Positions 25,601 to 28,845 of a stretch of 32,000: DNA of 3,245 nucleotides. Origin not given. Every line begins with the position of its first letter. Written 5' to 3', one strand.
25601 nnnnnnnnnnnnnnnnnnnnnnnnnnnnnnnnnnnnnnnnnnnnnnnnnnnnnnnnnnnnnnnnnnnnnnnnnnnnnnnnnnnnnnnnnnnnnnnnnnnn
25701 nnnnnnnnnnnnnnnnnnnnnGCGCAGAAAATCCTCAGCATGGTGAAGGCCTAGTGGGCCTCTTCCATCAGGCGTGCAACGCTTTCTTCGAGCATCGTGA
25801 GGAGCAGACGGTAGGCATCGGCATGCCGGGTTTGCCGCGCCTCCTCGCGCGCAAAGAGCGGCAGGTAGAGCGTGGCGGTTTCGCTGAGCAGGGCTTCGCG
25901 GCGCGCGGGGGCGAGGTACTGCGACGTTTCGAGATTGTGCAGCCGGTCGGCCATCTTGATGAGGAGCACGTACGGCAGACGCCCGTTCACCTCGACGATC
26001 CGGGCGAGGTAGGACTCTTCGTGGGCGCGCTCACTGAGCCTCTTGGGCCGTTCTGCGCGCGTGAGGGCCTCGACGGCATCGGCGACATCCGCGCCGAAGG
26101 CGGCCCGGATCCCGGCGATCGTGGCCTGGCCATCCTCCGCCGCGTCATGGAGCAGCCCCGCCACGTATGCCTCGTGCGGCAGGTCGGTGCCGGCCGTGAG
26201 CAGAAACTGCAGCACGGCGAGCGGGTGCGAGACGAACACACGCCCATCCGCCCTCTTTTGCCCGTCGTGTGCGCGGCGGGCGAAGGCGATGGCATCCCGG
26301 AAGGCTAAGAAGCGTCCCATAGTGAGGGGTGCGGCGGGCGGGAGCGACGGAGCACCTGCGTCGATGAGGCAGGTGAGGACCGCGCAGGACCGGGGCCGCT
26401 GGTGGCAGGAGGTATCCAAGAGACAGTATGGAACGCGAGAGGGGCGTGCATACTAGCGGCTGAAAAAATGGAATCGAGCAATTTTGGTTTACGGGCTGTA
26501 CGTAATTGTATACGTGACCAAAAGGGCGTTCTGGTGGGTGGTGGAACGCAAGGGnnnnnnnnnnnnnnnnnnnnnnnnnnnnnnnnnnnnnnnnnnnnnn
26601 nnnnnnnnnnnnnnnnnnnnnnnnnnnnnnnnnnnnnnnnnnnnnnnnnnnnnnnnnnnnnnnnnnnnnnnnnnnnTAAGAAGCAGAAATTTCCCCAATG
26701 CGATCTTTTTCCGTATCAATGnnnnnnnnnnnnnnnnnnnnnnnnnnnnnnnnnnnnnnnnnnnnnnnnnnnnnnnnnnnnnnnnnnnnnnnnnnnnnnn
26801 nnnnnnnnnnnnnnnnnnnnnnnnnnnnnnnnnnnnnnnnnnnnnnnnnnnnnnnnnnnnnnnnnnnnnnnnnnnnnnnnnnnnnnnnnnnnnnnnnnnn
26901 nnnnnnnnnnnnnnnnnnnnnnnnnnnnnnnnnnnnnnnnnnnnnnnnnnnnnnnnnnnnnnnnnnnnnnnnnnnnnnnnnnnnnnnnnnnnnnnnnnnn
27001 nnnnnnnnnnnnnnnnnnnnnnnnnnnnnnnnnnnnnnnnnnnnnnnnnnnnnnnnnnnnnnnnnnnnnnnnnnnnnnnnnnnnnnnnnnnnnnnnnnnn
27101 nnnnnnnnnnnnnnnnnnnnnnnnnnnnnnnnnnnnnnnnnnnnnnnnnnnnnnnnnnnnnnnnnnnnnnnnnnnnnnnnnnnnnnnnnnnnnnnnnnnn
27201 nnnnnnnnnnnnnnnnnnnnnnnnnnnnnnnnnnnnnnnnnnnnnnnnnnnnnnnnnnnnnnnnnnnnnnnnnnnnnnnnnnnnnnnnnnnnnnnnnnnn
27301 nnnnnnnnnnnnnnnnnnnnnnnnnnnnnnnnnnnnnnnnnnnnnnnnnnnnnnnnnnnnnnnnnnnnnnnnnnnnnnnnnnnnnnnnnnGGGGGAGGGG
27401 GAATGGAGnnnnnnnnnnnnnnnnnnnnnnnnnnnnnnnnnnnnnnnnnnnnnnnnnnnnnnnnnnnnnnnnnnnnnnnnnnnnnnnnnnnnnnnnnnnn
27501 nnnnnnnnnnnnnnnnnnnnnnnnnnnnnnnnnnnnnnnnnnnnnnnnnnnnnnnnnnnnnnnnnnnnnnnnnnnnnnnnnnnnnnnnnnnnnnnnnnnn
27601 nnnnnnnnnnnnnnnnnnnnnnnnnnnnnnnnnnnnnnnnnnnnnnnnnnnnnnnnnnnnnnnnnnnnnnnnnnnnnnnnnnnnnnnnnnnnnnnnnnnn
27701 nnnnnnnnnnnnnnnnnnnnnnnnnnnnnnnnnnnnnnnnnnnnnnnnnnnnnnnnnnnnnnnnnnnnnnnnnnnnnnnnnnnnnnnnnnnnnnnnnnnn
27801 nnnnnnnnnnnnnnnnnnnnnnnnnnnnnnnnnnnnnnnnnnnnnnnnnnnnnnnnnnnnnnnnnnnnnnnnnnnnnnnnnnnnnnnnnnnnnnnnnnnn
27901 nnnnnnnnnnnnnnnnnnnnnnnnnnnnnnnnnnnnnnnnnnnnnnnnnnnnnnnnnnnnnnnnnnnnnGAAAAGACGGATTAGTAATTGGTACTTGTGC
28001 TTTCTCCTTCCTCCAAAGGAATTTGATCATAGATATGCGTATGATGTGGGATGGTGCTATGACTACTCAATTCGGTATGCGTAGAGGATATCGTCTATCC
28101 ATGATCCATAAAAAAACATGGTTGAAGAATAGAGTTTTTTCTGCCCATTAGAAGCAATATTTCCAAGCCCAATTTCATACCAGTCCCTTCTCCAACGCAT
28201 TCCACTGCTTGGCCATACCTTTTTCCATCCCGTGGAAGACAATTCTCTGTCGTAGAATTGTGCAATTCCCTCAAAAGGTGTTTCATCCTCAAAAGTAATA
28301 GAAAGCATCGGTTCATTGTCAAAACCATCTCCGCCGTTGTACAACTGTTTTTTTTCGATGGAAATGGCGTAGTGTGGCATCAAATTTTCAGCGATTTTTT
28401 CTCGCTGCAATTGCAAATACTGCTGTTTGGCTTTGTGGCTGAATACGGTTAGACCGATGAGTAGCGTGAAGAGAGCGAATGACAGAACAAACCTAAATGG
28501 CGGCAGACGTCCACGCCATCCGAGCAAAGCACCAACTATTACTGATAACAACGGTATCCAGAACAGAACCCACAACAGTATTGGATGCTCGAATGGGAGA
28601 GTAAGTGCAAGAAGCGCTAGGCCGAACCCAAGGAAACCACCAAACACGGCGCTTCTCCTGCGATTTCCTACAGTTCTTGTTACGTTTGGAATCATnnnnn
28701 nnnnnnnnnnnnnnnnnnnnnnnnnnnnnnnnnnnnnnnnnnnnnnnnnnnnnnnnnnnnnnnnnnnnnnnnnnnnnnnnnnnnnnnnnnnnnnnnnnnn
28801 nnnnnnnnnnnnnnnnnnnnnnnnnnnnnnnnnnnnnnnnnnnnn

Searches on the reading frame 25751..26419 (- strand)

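Call 7: search_protein_families(library=pfam, proteins=[window:25751-26419:-], max_evalue=0.1)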
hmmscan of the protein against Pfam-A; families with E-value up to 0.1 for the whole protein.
window:25751-26419:- (222 aa): 2 families
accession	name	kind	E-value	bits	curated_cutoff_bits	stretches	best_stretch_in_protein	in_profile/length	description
PF13328.12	HD_4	-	7.5e-21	74.9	27.2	1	43-191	1-152/156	HD domain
PF01966.28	HD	-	4.7e-06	27.3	22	1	63-162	2-115/116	HD domain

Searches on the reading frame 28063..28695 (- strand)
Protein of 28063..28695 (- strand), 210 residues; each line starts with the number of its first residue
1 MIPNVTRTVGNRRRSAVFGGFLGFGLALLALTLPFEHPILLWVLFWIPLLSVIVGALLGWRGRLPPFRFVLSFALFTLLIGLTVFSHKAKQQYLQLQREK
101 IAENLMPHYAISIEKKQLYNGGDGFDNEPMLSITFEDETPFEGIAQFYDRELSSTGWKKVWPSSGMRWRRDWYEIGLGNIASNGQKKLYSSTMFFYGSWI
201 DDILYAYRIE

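Call 7: search_protein_families(library=pfam, proteins=[window:28063-28695:-], max_evalue=0.1)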
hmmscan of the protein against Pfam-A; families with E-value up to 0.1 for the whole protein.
window:28063-28695:- (210 aa): 1 family
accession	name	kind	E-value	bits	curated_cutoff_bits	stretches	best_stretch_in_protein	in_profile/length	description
PF07695.17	7TMR-DISM_7TM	-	0.0039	17.6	29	1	17-86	101-170/205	7TM diverse intracellular signalling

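Call 43: find_homologous_proteins(query=window:28063-28695:-, max_evalue=0.001)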
Query window:28063-28695:- (210 aa): 2 proteins with E <= 0.001 among 634 candidates.
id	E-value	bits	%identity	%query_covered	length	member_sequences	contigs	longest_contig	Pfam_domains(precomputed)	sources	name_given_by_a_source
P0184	2.9e-127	441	99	92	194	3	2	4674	-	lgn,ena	-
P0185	3.5e-80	287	66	91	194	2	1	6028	-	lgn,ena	-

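Call 44: find_encoding_contigs(protein=P0185, flank=6000, max_places=4)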
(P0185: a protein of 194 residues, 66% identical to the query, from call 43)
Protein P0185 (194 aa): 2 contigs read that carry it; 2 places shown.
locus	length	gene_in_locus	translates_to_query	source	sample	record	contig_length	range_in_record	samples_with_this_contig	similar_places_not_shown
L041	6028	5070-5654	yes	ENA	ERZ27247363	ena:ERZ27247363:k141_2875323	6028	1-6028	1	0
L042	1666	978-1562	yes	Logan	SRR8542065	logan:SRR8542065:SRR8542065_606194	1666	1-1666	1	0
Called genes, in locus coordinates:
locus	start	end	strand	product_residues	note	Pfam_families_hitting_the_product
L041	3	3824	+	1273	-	?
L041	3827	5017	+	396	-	-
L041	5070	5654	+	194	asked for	-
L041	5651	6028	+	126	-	?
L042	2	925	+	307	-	?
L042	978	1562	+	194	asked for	-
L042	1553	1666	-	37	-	?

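Call 45: find_encoding_contigs(protein=P0184, flank=6000, max_places=4)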
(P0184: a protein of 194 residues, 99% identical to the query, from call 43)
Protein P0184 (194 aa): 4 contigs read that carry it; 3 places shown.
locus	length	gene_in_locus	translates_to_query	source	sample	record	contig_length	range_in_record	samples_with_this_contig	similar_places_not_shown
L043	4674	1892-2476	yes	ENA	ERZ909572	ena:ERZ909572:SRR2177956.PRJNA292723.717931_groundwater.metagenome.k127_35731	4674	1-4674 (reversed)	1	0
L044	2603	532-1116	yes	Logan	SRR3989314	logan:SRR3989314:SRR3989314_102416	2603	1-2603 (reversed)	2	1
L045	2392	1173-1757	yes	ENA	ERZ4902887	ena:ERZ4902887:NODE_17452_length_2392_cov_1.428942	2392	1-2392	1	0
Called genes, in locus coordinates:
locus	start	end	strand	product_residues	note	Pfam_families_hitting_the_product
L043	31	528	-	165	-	-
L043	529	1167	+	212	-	-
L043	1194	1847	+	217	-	-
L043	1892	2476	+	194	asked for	-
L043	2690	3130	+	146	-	-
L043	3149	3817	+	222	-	-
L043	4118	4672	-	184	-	?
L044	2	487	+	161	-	?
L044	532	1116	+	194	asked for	-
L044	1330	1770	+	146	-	-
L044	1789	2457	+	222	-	-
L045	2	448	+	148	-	?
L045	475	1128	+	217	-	-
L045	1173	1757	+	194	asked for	-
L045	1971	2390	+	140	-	?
